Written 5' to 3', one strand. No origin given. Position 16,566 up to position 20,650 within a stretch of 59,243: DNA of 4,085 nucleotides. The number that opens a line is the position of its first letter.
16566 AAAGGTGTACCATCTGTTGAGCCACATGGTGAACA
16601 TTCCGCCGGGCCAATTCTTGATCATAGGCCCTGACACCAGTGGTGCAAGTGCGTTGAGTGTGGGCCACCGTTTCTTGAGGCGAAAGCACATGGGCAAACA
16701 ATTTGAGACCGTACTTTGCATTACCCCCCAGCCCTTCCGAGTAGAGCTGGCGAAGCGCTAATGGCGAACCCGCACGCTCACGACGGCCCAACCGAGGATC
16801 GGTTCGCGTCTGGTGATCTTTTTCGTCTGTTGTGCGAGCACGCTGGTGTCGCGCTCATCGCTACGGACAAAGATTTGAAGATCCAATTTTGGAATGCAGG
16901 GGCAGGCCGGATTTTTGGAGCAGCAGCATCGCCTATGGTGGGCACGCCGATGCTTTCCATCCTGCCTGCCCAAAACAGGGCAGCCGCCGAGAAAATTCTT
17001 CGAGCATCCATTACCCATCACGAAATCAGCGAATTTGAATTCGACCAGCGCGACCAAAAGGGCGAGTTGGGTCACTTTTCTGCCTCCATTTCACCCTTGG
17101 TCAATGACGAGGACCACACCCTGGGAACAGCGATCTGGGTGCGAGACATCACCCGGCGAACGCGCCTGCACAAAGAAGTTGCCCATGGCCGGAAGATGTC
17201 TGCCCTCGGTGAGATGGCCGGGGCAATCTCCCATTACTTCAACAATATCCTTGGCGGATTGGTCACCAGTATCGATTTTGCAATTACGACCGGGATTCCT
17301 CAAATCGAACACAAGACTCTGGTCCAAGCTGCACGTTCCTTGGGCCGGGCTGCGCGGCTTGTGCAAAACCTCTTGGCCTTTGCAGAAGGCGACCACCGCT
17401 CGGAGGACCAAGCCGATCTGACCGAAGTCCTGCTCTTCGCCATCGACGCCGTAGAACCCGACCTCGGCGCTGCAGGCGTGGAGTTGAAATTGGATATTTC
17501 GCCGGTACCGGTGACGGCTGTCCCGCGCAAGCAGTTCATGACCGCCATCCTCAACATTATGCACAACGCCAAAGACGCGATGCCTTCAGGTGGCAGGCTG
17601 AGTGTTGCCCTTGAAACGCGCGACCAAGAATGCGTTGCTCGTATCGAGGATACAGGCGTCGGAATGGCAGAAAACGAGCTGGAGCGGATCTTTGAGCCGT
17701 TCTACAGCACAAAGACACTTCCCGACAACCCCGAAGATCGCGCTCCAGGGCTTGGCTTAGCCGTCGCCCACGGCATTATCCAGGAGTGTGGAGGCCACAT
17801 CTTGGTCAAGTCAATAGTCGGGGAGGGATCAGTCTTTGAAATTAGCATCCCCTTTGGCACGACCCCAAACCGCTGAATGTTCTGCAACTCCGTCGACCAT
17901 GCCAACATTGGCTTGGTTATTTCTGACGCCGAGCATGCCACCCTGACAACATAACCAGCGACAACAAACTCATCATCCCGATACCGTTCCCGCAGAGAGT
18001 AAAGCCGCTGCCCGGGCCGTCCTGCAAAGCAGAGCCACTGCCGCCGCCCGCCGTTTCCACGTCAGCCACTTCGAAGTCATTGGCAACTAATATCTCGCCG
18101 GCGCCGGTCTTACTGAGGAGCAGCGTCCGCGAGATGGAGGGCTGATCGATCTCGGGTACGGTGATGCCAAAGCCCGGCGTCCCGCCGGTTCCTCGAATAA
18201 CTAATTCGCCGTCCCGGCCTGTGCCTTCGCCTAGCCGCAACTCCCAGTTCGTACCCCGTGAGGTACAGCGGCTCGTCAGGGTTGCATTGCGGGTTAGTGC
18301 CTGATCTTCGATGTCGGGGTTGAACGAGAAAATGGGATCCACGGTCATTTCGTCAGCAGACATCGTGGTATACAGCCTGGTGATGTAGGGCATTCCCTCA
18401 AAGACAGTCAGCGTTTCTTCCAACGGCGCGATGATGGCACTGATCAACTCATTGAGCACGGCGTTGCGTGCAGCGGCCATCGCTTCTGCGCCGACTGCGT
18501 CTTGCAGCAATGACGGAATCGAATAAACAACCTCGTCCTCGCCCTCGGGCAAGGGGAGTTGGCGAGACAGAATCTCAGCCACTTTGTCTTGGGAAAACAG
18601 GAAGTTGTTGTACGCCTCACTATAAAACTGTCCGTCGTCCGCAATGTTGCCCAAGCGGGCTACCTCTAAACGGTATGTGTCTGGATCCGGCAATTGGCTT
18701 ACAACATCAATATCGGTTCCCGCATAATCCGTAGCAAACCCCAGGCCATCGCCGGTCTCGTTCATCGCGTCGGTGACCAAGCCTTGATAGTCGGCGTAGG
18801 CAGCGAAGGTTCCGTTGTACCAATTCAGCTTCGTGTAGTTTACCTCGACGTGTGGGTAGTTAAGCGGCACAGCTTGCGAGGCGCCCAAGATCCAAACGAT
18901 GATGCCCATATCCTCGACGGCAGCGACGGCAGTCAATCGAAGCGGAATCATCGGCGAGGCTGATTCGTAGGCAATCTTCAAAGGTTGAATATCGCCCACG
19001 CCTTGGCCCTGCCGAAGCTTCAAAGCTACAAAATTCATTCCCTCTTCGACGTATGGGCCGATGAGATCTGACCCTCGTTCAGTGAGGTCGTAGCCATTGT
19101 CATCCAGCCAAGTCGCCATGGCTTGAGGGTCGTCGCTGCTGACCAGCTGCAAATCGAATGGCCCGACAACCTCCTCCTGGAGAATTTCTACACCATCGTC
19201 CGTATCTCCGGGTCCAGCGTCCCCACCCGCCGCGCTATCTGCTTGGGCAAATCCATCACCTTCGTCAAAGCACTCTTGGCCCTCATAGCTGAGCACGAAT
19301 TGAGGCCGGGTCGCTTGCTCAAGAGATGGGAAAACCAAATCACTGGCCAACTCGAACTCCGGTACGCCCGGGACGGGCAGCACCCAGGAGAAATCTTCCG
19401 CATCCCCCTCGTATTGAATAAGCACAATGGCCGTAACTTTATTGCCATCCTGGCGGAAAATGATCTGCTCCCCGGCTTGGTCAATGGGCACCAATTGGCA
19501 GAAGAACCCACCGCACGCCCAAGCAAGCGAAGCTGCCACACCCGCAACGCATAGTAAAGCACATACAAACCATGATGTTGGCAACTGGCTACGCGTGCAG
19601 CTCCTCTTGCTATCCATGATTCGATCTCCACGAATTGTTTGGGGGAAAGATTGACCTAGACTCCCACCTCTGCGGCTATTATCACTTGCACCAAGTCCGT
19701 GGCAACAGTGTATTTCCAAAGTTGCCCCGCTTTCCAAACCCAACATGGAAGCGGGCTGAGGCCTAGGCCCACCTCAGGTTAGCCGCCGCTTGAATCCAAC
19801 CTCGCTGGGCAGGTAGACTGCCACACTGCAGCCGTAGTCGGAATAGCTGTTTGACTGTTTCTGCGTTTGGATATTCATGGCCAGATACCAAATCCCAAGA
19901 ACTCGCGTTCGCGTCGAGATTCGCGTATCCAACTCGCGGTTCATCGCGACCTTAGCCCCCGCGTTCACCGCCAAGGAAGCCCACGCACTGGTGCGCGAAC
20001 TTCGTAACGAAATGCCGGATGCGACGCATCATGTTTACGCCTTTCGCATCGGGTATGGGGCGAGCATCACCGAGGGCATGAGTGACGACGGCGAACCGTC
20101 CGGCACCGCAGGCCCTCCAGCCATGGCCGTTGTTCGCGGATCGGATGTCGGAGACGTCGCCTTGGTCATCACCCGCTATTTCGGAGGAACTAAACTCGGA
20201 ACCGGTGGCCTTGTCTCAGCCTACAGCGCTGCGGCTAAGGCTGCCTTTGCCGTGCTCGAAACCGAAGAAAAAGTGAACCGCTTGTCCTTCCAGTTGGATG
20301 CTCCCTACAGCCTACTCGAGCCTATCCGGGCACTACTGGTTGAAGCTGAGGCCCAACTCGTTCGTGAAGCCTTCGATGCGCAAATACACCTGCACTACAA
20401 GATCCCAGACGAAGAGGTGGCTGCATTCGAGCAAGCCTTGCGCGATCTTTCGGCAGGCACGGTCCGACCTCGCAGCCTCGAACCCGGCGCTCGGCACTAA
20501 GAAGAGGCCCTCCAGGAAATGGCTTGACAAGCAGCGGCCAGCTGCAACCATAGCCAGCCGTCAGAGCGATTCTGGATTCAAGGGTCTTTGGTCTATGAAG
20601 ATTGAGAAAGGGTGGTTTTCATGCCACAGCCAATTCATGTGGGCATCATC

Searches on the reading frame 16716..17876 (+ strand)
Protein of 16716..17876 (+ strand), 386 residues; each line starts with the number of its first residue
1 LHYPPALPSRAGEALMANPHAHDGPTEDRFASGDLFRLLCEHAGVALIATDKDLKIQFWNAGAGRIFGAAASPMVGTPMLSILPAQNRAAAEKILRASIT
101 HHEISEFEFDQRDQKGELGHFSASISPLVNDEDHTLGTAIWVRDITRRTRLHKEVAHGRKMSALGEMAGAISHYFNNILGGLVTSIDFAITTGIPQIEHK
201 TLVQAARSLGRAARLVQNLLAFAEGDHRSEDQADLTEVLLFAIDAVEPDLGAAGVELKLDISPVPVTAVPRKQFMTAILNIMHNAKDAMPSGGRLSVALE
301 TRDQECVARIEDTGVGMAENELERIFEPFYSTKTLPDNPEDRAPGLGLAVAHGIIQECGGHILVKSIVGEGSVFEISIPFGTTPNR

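Call 81: search_protein_families(library=pfam, proteins=[window:16716-17876:+], max_evalue=0.0001)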
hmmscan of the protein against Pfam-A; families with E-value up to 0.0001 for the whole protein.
window:16716-17876:+ (386 aa): 5 families
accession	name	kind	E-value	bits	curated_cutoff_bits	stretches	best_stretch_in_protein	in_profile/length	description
PF02518.31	HATPase_c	-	5.5e-19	69.1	26.4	1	273-380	5-109/111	Histidine kinase-, DNA gyrase B-, and HSP90-like ATPase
PF08448.16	PAS_4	-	1.1e-12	48.6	23.1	1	41-150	2-110/110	PAS fold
PF00989.32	PAS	-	3.5e-09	37.1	22.6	1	36-144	3-112/113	PAS fold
PF13426.13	PAS_9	-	8.2e-07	29.7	27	1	48-146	6-102/103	PAS domain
PF13596.12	PAS_10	-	1.2e-05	26.3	22.1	1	39-146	4-106/106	PAS domain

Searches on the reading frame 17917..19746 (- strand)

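Call 56: search_protein_families(library=pfam, proteins=[window:17917-19746:-], max_evalue=0.001)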
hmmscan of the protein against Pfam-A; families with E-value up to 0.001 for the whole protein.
window:17917-19746:- (609 aa): 1 family
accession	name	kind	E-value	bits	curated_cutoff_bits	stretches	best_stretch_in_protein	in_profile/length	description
PF10092.14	DUF2330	-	1.4e-37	129.9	24.7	1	77-304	6-229/279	Uncharacterized protein conserved in bacteria (DUF2330)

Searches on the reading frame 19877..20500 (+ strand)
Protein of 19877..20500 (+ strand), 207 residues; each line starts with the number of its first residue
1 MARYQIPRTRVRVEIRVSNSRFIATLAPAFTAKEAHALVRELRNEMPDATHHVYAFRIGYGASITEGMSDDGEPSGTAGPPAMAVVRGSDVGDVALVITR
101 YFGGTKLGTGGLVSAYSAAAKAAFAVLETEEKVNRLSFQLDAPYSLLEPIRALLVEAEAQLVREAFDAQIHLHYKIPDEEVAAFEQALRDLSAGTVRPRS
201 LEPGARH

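Call 56: search_protein_families(library=pfam, proteins=[window:19877-20500:+], max_evalue=0.001)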
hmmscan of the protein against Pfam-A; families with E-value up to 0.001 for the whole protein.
window:19877-20500:+ (207 aa): 2 families
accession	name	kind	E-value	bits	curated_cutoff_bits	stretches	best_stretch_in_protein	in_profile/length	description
PF01205.25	UPF0029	-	2.6e-33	114.7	27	1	19-123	2-106/107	Uncharacterized protein family UPF0029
PF09186.17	DUF1949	-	2.2e-10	40.7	23.7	1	141-194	2-55/56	Domain of unknown function (DUF1949)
